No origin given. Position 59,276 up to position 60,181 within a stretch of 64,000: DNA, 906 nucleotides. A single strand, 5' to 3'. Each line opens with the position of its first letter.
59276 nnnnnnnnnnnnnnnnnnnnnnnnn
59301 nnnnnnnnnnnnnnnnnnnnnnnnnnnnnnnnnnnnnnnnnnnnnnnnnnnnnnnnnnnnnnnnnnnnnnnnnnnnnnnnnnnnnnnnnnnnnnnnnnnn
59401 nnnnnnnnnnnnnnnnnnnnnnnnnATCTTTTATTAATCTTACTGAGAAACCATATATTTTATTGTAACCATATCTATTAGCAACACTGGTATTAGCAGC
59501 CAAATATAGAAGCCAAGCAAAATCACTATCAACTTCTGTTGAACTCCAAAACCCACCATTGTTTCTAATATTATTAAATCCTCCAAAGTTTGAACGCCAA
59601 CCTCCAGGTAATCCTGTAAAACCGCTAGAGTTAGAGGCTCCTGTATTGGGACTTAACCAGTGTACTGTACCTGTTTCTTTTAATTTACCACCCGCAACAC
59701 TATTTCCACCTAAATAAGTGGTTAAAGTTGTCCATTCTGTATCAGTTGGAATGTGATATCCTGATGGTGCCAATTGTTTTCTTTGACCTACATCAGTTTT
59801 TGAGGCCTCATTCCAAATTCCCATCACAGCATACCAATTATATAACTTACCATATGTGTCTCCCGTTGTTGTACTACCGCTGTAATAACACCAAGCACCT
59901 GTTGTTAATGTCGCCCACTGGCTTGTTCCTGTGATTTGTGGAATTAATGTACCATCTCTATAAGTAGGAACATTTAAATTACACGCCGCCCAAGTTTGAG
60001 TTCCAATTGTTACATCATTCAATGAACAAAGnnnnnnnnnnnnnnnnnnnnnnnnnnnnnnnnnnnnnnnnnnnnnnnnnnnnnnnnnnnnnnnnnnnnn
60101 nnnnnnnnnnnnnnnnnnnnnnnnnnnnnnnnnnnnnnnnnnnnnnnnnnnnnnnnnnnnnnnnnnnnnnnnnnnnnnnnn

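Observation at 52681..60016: Fibrobacter succinogenes major paralogous (FISUMP) domains in two fibre proteins.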

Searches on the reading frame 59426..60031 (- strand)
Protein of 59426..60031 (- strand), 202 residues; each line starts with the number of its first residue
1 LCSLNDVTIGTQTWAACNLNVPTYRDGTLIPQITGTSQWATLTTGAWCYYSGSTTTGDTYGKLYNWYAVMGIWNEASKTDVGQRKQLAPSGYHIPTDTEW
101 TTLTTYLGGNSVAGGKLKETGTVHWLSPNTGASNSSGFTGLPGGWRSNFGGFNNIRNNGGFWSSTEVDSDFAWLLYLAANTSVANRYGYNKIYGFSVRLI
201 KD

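Call 44: find_related_loci(query=A2, collection=viral_contigs, flank=10000)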
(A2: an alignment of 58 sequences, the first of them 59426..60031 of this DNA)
Query A2 (202 aa) in viral_contigs; peptide patterns used: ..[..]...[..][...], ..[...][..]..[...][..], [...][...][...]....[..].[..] (x = any residue, [..] = any of these).
485 stretches matched a pattern; 425 encode a relative of the query (tblastn E <= 1e-3); the best 80 are kept; 79 distinct loci.
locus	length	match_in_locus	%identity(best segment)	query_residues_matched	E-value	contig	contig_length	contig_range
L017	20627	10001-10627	62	1-202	5e-75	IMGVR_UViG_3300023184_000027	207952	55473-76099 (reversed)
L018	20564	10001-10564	56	2-202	2e-68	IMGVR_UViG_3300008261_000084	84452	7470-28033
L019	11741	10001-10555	58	6-202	2e-66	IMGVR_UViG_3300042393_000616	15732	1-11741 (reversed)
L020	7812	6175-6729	58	6-202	2e-66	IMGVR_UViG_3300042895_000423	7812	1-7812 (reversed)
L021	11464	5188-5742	58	6-202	2e-66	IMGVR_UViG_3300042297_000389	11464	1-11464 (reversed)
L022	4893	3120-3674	58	6-202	2e-66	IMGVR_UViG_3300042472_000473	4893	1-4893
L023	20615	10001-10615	57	1-202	1e-65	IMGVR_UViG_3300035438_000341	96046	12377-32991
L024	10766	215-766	57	7-202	7e-64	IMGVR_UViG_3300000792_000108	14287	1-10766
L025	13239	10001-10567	57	7-202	6e-64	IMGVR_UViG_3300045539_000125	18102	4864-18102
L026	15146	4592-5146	56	6-202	1e-63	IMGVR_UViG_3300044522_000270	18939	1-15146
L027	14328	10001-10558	55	6-202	1e-63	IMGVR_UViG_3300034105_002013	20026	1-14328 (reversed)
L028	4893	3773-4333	55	4-202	4e-63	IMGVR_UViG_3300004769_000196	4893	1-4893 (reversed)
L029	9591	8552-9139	56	6-202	6e-63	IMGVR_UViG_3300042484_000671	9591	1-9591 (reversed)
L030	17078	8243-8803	55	4-202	5e-63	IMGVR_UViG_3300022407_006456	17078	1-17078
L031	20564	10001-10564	54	2-202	1e-62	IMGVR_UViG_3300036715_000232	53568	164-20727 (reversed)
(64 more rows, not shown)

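Call 46: predict_structure(alignment_id=A2)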
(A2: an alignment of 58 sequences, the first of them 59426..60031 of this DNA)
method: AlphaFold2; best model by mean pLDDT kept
length: 202 residues; sequences in the alignment: 58
mean_pLDDT: 95.3   pTM: 0.91
mean pLDDT of the five models: 95.3, 95.3, 95.2, 95.1, 94.9
residues with pLDDT >= 90: 185; 70-90: 13; 50-70: 4; < 50: 0
segments of 3 or more residues with pLDDT < 50: none
pLDDT, mean of each block of 10 residues (from residue 1): 79 95 97 96 96 82 97 97 97 98 98 98 96 96 95 96 98 98 98 98 96
secondary structure, 60 per line:
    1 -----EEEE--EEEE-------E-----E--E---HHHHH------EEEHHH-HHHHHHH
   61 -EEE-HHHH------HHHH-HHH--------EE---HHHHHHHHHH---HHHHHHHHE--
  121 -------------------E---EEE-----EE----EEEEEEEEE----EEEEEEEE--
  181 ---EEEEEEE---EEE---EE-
elements in order: E6-9 E12-15 H36-40 E47-49 H54-60 E62-64 H66-69 H76-79 H97-106 H110-117 E144-146 E158-166 E171-178 E184-190 E194-196

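Call 54: find_related_loci(query=A2, collection=genome_contigs, flank=1000)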
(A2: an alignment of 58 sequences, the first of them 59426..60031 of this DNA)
Query A2 (202 aa) in genome_contigs; peptide patterns used: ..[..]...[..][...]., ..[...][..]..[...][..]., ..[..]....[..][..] (x = any residue, [..] = any of these).
600 stretches matched a pattern (row limit reached: there are more); 596 encode a relative of the query (tblastn E <= 1e-3); the best 80 are kept; 80 distinct loci.
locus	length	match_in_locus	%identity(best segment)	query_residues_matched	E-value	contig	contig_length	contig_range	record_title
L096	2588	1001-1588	60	7-202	2e-69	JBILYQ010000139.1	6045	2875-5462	MAG: Flavobacterium sp. isolate ME2019-02-15D0_3300044639_group8_bin93 Rohwer_bin921_scaffold_10161_c1, whole genome sho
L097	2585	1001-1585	60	6-201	6e-68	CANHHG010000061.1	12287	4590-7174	MAG: Bacteroidetes bacterium isolate RE-23may17-87 genome assembly, contig: RE-23may17-C21955, whole genome shotgun sequ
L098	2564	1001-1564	56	3-202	7e-63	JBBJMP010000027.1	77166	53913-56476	MAG: Chitinophagaceae bacterium isolate RUP_SRG_29 NODE_259_length_77166_cov_40.081272, whole genome shotgun sequence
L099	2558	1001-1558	52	5-202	1e-61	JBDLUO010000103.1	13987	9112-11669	MAG: Bacteroidota bacterium isolate littlewindriver_2019_sw_WHONDRS-S19S_0009_B_bin.41 scaffold_1897324, whole genome sh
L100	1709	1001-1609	49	1-202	9e-62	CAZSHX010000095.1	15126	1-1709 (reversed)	MAG TPA_asm: uncultured Hyphomicrobiales bacterium isolate SRP284006_co1_568 genome assembly, contig: NODE_6838_length_1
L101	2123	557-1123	51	3-202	1e-61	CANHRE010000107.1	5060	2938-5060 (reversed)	MAG: Flavobacteriales bacterium isolate RE-26jul17-153 genome assembly, contig: RE-26jul17-C36148, whole genome shotgun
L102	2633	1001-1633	52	7-202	2e-61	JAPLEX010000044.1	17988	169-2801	MAG: Flavobacterium sp. isolate LacPavin_0818_WC55_MAG_41_8 LacPavin_0818_WC55_scaffold_484033, whole genome shotgun seq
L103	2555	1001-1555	54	7-202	4e-61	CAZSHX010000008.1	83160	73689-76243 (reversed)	MAG TPA_asm: uncultured Hyphomicrobiales bacterium isolate SRP284006_co1_568 genome assembly, contig: NODE_336_length_83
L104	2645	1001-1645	48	4-202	6e-59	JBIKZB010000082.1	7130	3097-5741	MAG: Flavobacterium sp. isolate ME2015-10-25_3300042292_group6_bin111 Rohwer_bin897_scaffold_6523_c1, whole genome shotg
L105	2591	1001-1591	55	6-202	4e-59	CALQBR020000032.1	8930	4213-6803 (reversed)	MAG: Sphingobacterium thalpophilum isolate HRS-HS12-bin-12 genome assembly, contig: HRSG-E9-C1709, whole genome shotgun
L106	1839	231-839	47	1-202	5e-59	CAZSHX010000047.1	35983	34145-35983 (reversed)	MAG TPA_asm: uncultured Hyphomicrobiales bacterium isolate SRP284006_co1_568 genome assembly, contig: NODE_1688_length_3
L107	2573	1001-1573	56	7-202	1e-58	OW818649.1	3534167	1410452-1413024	metagenome genome assembly, chromosome: 1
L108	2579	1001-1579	52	7-202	2e-58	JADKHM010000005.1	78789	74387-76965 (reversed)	MAG: Flavobacterium sp. isolate Skiv_18-Q3-R9-52_BAT3C.440 tig00007671-10-789670, whole genome shotgun sequence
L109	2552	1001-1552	53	7-202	3e-58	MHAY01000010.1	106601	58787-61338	MAG: Ignavibacteria bacterium RIFOXYC2_FULL_35_21 rifoxyc2_full_scaffold_124, whole genome shotgun sequence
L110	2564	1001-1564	49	3-202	7e-58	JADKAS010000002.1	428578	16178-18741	MAG: Saprospiraceae bacterium isolate Mari_18-Q3-R65-66_BATAC.305 tig00002580-10-4276720, whole genome shotgun sequence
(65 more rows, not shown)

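Call 57: search_protein_families(library=phrogs, proteins=[window:59426-60031:-], max_evalue=1)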
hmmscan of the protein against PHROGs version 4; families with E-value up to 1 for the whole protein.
window:59426-60031:- (202 aa): 1 family
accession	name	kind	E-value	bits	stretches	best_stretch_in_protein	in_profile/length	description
phrog_13493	-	unknown function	0.4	11.5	1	146-192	45-74/208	-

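Call 83: search_protein_families(library=phrogs, alignment_id=A4, max_evalue=0.00001)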
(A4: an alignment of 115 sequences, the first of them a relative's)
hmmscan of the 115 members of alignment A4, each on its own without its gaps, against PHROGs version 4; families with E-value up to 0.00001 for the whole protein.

A. member 1, L018:3433-5301:+ (623 aa): 0 families

B. families by the number of members that match (of 115 scanned): 81 families (the first 25 are shown)
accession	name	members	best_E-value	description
phrog_9863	-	8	2.3e-20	virion structural protein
phrog_704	-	6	7e-53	DNA repair exonuclease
phrog_284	-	6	2.4e-16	exonuclease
phrog_20762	-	6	3.4e-11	-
phrog_21891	-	6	7.6e-11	-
phrog_12177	-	5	4.8e-21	-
phrog_34036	-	4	6e-07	virion structural protein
phrog_8763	-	3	4e-18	tail protein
phrog_8469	-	3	1e-17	tail fiber protein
phrog_31752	-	3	1.4e-11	virion structural protein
phrog_17273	-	2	5.1e-122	-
phrog_22899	-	2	9.9e-93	-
phrog_3649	-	2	6e-80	-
phrog_35701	-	2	4.6e-48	-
phrog_24956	-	2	1.3e-13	-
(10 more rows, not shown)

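Call 87: fold_search(model_id=the predicted structure, library=viral)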
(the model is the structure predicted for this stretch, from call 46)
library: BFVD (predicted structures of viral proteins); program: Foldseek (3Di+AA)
matches with E <= 10: 331; with E <= 0.001: 3
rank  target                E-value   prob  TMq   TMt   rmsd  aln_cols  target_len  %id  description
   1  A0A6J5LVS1            3.7e-26  1.00  0.84  0.20   1.6       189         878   46  Fibrobacter succinogenes major paralogous domain [uncultured Caudovirales phage]
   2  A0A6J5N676            3.3e-10  1.00  0.58  0.31   5.9       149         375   35  Fibrobacter succinogenes major paralogous domain [uncultured Caudovirales phage]
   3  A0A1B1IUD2            4.2e-07  1.00  0.56  0.12   2.4       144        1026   28  (no name in the UniProt tables at hand)
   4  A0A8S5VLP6            1.7e-02  0.99  0.18  0.29   2.4        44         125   25  (no name in the UniProt tables at hand)
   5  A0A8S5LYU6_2          6.1e-02  0.51  0.26  0.07   9.0       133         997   17  DUF1566 domain-containing protein [Siphoviridae sp. ctkcl3]
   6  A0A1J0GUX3            1.4e-01  0.35  0.32  0.31  12.9       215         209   12  (no name in the UniProt tables at hand)
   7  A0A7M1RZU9            5.9e-01  0.38  0.16  0.05   3.4        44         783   18  Uncharacterized protein [uncultured phage cr116_1]
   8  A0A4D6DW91            9.0e-01  0.04  0.11  0.10   9.2        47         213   11  Uncharacterized protein [Edwardsiella phage pEt-SU]
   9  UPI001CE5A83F         9.6e-01  0.04  0.11  0.14   9.2        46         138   15  (no name look-up for this kind of identifier)
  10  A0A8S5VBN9            9.6e-01  0.04  0.27  0.18  14.7       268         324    9  DUF6273 domain-containing protein [Myoviridae sp. ctbEa13]
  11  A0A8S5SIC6            9.6e-01  0.03  0.10  0.10   9.2        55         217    5  Uncharacterized protein [Phage sp. ctqZP6]
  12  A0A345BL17            1.1e+00  0.06  0.23  0.17  12.9       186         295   10  (no name in the UniProt tables at hand)
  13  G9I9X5                1.3e+00  0.03  0.11  0.13   8.2        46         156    9  (no name in the UniProt tables at hand)
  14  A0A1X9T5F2            1.4e+00  0.28  0.20  0.05   2.1        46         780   13  C-type lectin protein [Ranid herpesvirus 3]
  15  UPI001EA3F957         1.4e+00  0.08  0.13  0.17   8.6        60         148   10  (no name look-up for this kind of identifier)
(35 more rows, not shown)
